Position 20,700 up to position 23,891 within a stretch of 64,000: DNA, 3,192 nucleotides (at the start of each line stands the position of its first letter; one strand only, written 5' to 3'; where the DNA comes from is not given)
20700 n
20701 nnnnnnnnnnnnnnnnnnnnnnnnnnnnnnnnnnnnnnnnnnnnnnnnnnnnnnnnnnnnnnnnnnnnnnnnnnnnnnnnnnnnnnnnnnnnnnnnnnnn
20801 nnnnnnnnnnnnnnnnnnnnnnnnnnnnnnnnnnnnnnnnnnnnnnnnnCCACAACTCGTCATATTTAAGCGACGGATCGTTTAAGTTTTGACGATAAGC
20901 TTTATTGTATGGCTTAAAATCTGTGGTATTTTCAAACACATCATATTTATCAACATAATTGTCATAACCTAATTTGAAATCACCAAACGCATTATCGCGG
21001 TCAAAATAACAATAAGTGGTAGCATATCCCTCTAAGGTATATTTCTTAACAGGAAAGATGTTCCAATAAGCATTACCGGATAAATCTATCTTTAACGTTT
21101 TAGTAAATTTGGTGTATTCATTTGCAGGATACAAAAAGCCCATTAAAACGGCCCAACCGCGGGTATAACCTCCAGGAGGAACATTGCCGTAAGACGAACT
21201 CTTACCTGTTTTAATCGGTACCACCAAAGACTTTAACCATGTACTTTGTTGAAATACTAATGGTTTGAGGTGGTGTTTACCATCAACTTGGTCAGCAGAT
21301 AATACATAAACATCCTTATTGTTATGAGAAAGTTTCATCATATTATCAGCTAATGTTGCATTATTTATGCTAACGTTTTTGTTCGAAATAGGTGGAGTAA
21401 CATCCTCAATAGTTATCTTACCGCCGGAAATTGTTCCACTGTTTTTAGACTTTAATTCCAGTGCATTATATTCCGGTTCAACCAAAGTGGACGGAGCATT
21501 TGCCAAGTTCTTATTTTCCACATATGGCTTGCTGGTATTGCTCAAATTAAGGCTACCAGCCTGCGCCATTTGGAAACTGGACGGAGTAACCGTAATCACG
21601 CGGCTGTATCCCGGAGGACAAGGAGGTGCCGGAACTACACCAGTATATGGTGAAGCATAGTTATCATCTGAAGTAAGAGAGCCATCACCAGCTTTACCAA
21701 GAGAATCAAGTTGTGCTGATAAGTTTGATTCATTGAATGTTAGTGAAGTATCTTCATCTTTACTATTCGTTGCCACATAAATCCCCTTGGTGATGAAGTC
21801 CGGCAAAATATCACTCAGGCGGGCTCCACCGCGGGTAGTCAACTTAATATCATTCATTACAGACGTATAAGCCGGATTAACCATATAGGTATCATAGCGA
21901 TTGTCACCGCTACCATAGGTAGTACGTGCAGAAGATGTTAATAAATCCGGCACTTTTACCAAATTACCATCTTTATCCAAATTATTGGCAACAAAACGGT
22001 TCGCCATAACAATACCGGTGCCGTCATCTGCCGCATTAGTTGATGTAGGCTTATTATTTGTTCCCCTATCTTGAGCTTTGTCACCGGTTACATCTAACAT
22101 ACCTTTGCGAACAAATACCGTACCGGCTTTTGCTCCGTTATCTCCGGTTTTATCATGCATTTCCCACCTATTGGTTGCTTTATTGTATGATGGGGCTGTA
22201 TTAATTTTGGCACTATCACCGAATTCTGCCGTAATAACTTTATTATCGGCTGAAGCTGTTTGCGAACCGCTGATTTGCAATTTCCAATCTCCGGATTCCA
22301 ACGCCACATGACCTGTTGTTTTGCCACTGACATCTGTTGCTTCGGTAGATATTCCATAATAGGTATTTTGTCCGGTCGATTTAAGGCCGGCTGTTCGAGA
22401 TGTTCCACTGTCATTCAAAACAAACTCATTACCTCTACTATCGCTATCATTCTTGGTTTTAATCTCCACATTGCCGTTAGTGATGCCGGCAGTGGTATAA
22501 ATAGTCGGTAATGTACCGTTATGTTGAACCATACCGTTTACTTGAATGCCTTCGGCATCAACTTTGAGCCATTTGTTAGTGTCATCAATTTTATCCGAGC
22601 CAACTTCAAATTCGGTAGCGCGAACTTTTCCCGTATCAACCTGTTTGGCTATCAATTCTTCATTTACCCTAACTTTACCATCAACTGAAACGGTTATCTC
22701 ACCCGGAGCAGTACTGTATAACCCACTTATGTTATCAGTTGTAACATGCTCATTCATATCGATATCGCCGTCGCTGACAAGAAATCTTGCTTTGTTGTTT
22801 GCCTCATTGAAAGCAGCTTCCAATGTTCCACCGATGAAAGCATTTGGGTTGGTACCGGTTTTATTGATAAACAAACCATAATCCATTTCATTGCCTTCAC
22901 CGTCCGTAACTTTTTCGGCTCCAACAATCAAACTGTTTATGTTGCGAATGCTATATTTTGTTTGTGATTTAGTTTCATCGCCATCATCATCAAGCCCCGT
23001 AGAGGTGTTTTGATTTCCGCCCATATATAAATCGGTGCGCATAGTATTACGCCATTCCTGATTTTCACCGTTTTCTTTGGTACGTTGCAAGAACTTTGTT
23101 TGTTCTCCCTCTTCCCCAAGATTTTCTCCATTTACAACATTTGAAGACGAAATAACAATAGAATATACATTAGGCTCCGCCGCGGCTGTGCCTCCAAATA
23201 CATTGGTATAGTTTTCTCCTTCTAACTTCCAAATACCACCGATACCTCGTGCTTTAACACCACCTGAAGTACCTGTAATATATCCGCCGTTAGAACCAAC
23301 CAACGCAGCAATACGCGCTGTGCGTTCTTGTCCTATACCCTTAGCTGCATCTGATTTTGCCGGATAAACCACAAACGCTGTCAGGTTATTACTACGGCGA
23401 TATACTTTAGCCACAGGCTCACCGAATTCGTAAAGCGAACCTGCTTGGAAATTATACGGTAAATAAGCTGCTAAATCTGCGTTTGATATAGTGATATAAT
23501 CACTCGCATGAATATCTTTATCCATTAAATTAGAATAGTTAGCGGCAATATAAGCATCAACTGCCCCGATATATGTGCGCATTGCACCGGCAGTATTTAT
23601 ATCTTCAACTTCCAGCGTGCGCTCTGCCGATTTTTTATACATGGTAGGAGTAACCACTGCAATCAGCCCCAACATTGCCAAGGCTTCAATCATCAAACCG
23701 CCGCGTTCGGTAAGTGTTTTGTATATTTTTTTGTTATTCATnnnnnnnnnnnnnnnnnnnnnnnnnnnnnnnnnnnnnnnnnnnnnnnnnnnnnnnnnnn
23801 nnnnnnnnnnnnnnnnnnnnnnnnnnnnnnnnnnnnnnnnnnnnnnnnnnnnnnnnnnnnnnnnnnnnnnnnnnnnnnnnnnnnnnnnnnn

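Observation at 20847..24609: Two-gene operon encoding a 964-aa protein with a pilin-type N-terminus and a 276-aa membrane-anchored partner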

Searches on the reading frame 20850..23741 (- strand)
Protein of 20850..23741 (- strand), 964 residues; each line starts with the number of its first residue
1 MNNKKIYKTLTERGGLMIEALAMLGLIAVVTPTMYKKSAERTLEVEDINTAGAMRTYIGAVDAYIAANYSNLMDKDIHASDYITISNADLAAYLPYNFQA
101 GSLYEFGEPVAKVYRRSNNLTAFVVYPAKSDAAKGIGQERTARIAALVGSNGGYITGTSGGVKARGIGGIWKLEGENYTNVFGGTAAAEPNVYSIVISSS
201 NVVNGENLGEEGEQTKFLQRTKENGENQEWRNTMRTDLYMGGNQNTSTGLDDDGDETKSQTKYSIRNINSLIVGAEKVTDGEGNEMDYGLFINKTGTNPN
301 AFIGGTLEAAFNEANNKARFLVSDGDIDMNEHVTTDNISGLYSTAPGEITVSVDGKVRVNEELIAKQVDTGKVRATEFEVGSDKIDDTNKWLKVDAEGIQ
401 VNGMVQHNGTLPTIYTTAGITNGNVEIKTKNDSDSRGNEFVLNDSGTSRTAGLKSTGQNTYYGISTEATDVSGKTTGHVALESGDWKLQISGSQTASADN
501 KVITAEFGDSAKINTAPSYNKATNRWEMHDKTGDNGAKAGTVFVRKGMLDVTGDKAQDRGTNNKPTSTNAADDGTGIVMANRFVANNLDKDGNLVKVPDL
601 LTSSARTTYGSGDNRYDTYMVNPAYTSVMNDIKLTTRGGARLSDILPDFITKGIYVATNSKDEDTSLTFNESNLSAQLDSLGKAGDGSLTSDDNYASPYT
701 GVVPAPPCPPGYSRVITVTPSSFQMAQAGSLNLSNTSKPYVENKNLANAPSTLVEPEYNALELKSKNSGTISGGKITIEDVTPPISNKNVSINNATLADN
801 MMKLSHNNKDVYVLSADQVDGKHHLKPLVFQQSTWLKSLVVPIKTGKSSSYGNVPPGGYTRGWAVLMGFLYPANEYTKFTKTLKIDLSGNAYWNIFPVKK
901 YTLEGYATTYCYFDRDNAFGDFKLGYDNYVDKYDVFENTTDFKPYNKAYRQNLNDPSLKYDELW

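Call 7: search_protein_families(library=pfam, proteins=[window:20850-23741:-], max_evalue=1)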
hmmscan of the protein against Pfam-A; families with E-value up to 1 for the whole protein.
window:20850-23741:- (964 aa): 0 families

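Call 8: search_protein_families(library=ncbifam, proteins=[window:20850-23741:-], max_evalue=1)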
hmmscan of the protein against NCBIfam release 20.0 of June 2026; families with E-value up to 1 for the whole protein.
window:20850-23741:- (964 aa): 0 families
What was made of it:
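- A is not recognised by the generic prepilin HMMs (calls 7, 8).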

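Call 10: find_homologous_proteins(query=window:20850-23741:-)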
Query window:20850-23741:- (964 aa): 611 proteins with E <= 0.001 among 8000 candidates; the best 120 are listed.
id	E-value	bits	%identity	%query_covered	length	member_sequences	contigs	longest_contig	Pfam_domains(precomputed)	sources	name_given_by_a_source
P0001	0.0e+0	2162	100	100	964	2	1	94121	-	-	-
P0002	0.0e+0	1824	86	100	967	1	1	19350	-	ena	-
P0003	0.0e+0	1641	80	100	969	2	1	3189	-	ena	-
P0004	0.0e+0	1501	74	100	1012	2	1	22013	-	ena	-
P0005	1.9e-184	633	44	45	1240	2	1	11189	-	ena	-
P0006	5.8e-183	628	43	44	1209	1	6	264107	-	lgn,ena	-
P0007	4.2e-182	626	41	49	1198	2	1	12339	-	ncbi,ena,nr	ncbi:MAG: hypothetical protein J6Y91_04370 [Alphaproteobacteria bacterium]|nr:hypothetical protein [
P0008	2.6e-179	616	42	46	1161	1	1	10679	-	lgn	-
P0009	1.0e-178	614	43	46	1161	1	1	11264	-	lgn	-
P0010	2.4e-178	613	41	49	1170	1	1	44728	-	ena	-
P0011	2.2e-176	607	43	46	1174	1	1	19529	-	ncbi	ncbi:MAG: hypothetical protein VZR95_02135 [Alphaproteobacteria bacterium]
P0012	2.7e-176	606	51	36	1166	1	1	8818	-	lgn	-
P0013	2.2e-173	597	41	47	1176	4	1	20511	-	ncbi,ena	-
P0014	8.4e-172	592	44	44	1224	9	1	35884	-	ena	-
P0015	2.8e-171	590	43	44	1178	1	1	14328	-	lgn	-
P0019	2.5e-169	583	41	44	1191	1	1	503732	-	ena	-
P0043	1.8e-165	571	36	65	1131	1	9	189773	-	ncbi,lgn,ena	-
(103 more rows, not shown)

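Call 12: find_encoding_contigs(protein=P0001, flank=10000, max_places=3)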
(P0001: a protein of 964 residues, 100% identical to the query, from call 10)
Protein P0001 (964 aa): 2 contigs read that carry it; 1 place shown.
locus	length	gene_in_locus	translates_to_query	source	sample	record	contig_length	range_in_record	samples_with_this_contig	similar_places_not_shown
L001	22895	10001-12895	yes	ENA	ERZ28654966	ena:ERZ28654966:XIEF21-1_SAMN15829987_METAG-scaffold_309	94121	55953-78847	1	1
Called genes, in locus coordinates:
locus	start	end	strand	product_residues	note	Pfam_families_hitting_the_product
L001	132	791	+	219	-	PF08805:PilS (faint)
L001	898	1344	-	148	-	-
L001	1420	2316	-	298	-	PF00348:polyprenyl_synt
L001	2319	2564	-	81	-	PF02609:Exonuc_VII_S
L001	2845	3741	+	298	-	PF05013:FGase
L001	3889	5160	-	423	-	-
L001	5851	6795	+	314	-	PF08291:Peptidase_M15_3, PF05951:Peptidase_M15_2 (weak)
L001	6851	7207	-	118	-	-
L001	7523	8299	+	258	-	PF05307:Bundlin (faint)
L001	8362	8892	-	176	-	PF14512:TM1586_NiRdase (faint), PF00881:Nitroreductase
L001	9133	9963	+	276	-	-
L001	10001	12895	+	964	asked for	-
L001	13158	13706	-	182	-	PF00383:dCMP_cyt_deam_1, PF14437:MafB19-deam, PF14439:Bd3614-deam (weak)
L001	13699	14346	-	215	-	PF05405:Mt_ATP-synt_B (weak), PF00430:ATP-synt_B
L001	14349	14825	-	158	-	PF02326:YMF19, PF00430:ATP-synt_B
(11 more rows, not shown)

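Call 13: find_encoding_contigs(protein=P0019, flank=10000, max_places=2)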
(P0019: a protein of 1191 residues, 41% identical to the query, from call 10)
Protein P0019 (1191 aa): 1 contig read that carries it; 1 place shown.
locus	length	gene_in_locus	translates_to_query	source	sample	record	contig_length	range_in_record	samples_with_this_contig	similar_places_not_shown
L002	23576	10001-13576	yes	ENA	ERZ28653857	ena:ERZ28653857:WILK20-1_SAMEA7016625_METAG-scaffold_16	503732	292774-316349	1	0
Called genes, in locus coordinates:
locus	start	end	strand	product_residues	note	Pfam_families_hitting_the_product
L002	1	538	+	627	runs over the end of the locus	-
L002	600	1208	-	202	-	-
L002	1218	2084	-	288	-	-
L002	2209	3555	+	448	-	PF01134:GIDA, PF01266:DAO (weak), PF13450:NAD_binding_8 (weak)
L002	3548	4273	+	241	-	-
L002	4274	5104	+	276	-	PF00494:SQS_PSY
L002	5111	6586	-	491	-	PF00149:Metallophos, PF02872:5_nucleotid_C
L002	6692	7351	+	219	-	-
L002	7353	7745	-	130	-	-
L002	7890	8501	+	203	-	-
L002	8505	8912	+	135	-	-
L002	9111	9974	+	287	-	-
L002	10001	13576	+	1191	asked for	-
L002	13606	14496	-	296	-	-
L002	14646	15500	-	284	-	PF17848:Zn_ribbon_ACC, PF01039:Carboxyl_trans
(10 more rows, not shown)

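Call 14: find_encoding_contigs(protein=P0043, flank=10000, max_places=2)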
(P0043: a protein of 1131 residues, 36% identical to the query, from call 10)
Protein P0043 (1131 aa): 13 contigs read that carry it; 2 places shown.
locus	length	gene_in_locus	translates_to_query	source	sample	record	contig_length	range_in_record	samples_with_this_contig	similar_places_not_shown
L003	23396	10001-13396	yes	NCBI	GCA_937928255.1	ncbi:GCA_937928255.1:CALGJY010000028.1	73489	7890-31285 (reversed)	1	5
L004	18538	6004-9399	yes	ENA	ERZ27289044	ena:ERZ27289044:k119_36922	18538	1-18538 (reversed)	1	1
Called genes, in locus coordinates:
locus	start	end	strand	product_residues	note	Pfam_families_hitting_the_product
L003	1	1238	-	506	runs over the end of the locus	PF02874:ATP-synt_ab_N (weak), PF00006:ATP-synt_ab, PF00306:ATP-synt_ab_C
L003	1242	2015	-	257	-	PF00430:ATP-synt_B, PF00213:OSCP (weak)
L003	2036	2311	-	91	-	PF00137:ATP-synt_C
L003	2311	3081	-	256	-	PF00119:ATP-synt_A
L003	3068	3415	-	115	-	PF12966:AtpR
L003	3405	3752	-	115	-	PF09527:ATPase_gene1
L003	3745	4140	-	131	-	PF02823:ATP-synt_DE_N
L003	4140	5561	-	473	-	PF02874:ATP-synt_ab_N, PF00006:ATP-synt_ab, PF22919:ATP-synt_VA_C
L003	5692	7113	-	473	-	PF13231:PMT_2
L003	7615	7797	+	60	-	-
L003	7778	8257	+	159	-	-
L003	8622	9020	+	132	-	PF00293:NUDIX, PF14815:NUDIX_4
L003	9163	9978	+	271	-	-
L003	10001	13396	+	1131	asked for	-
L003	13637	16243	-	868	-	PF00171:Aldedh, PF00465:Fe-ADH, PF13685:Fe-ADH_2 (weak), PF25137:ADH_Fe_C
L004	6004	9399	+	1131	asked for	-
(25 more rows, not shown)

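Call 19: search_solved_structures(query=window:20850-23741:-, max_evalue=10)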
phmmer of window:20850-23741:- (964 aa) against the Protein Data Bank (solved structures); distinct sequences matched with E-value up to 10: 0.

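Call 29: search_solved_structures(query=A1, max_evalue=10)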
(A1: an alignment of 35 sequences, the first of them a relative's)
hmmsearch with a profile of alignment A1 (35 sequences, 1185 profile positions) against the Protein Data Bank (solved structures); distinct sequences matched with E-value up to 10: 1.
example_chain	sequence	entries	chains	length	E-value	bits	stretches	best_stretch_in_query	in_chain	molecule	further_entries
9kqg_C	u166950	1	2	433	0.036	15.3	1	1036-1117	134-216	CsCER2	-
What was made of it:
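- On TcpB/CofB-type minor pilins: No PDB sequence hit (calls 19, 29).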

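Call 32: find_related_loci(query=A1, collection=genome_contigs, flank=10000)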
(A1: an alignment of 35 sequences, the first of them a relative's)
Query A1 (964 aa) in genome_contigs; peptide patterns used: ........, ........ (x = any residue, [..] = any of these).
155 stretches matched a pattern; 119 encode a relative of the query (tblastn E <= 1e-3); the best 80 are kept; 76 distinct loci.
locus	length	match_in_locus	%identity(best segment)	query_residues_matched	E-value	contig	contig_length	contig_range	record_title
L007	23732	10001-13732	41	1-964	5e-97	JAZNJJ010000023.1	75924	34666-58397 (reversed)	MAG: Alphaproteobacteria bacterium isolate T1900044680_TS20190146.MAGScoT_cleanbin_000022 SGB_1681_k141_3567370, whole g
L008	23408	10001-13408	35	2-964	6e-93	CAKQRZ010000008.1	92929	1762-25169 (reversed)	MAG: uncultured Alphaproteobacteria bacterium isolate REFINED_METABAT215_TOP10_CONTIGS_1500_ASSEMBLY_K77_MERGED__Hadza_M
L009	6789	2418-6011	41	1-964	5e-92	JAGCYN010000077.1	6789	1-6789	MAG: Alphaproteobacteria bacterium isolate RGIG10239 Yak_Rumen-5__c1420472, whole genome shotgun sequence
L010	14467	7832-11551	41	10-964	3e-90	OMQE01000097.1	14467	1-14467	uncultured Rhodospirillaceae bacterium isolate RUG769 genome assembly, contig: k87_21025191, whole genome shotgun sequen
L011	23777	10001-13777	41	1-964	2e-89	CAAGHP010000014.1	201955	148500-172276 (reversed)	MAG TPA_asm: Alphaproteobacteria bacterium, isolate HGM16763, WGS project CAAGHP010000000 data, contig: SRS476280_65_k11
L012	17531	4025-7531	41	8-964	1e-88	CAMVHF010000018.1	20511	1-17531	MAG TPA_asm: uncultured Alphaproteobacteria bacterium isolate SRR8387716_bin.37_metaWRAP_v1.3_MAG genome assembly, conti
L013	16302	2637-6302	41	1-964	1e-87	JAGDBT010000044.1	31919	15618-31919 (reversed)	MAG: Alphaproteobacteria bacterium isolate RGIG10323 Yak_Rumen.Co__c1760724, whole genome shotgun sequence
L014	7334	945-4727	41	4-964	2e-87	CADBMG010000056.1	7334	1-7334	MAG: uncultured proteobacterium isolate RUG14094 genome assembly, contig: RUG14094_asm_56, whole genome shotgun sequence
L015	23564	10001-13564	42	8-964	1e-85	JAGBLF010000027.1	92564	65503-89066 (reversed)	MAG: Alphaproteobacteria bacterium isolate RGIG9217 Water_deer_Rumen-1__c412626, whole genome shotgun sequence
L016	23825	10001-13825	39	4-964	4e-85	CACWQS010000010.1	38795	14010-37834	MAG: uncultured proteobacterium isolate RUG10838 genome assembly, contig: RUG10838_asm_10, whole genome shotgun sequence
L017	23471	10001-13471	40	1-964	6e-85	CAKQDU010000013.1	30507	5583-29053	MAG: uncultured Alphaproteobacteria bacterium isolate REFINED_METABAT215_TOP10_CONTIGS_1500_ASSEMBLY_K77_MERGED__Hadza_M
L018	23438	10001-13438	42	2-964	1e-83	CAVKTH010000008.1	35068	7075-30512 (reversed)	Bacteroidaceae bacterium isolate H07656-L1_cleanbin_000006 genome assembly, contig: Spades_H07656-L1_contig_332, whole g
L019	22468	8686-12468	43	10-964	2e-83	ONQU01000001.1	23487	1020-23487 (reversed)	uncultured Rhodospirillaceae bacterium isolate RUG560 genome assembly, contig: k87_93854, whole genome shotgun sequence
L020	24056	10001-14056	35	4-964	2e-83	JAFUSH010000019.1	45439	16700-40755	MAG: Alphaproteobacteria bacterium isolate RGIG4780 Roe_deer_Reticulum-3__c633, whole genome shotgun sequence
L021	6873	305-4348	37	4-964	6e-83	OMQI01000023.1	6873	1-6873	uncultured Rhodospirillaceae bacterium isolate RUG772 genome assembly, contig: k87_4181567, whole genome shotgun sequenc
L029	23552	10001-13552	39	1-964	2e-80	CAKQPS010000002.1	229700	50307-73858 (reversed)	MAG: uncultured Alphaproteobacteria bacterium isolate REFINED_METABAT215_TOP10_CONTIGS_1500_ASSEMBLY_K77_MERGED__Hadza_M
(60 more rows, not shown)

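Call 40: predict_structure(alignment_id=A1)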
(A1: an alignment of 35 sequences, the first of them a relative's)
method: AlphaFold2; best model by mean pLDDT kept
length: 964 residues; sequences in the alignment: 35
mean_pLDDT: 48.3   pTM: 0.31
mean pLDDT of the five models: 48.3, 48.0, 43.7, 43.5, 42.8
residues with pLDDT >= 90: 0; 70-90: 168; 50-70: 216; < 50: 580
segments of 3 or more residues with pLDDT < 50: 1-35, 185-188, 202-362, 409-412, 433-435, 445-649, 678-694, 728-734, 736-759, 768-794, 796-798, 812-833, 880-887, 913-964
pLDDT, mean of each block of 10 residues (from residue 1): 37 44 46 50 71 81 74 66 78 71 75 74 83 71 77 72 68 72 56 80 35 29 32 28 29 32 31 33 37 36 27 32 27 30 35 42 51 60 60 74 58 62 68 54 47 41 32 30 24 28 28 31 36 34 33 36 32 30 30 34 39 29 29 31 42 63 57 53 38 55 65 66 57 45 36 42 51 44 43 47 52 46 42 59 76 67 73 56 47 59 70 44 37 34 40 35 26
secondary structure, 60 per line:
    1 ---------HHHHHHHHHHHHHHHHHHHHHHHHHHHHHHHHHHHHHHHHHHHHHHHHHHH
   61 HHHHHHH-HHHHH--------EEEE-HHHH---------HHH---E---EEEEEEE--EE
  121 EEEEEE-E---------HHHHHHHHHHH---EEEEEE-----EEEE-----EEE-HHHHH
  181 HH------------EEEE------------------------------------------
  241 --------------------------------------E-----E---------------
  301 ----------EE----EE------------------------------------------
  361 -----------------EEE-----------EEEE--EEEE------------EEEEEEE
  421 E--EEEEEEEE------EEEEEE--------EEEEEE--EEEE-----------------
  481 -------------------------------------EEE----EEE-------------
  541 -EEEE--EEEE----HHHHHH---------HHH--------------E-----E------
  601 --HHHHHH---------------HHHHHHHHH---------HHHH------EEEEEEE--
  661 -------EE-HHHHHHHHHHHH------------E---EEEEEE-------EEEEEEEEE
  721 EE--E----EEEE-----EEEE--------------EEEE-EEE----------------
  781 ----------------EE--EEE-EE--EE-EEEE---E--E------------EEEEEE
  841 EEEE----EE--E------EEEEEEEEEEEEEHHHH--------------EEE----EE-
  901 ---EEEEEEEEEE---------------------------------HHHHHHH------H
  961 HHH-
elements in order (helices of 4 or more, strands of 3 or more residues): H10-67 H69-73 E82-85 H87-90 E110-116 E119-126 H138-148 E152-157 E163-166 E172-174 H176-182 E195-198 E378-380 E392-395 E398-401 E414-421 E424-431 E438-443 E452-457 E460-463 E518-520 E525-527 E542-545 E548-551 H556-561 H603-608 H624-632 H642-645 E652-658 H671-682 E699-704 E712-722 E730-733 E739-742 E757-760 E762-764 E801-803 E812-815 E835-844 E860-872 H873-876 E891-893 E904-913 H947-953 H960-963
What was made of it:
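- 23610..23699 (-): A, aa 15-44: mature N-terminus GLMIE(+5)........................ This is the hydrophobic alpha-1N segment and the most conserved part of the family. Predicted helix 10-67 (call 40).
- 22992..23609 (-): A, aa ~45-250: globular pilin domain homologous to the PilV constant region (Shufflon_N, PF04917). It ends with the motif KFLQRT.............. AlphaFold2 pLDDT 70-83 for aa 40-200, a helix plus beta-sheet (call 40).
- On Type IV pilin / prepilin (protein A): AlphaFold2 predicts helix 10-67 followed by strands and helices to aa ~200, at pLDDT 70-83 for aa 40-200 and below 50 for aa 1-35 (call 40).
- AlphaFold2 predicts a long N-terminal helix plus beta-sheet at pLDDT 70-83 for aa 40-200 (call 40).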
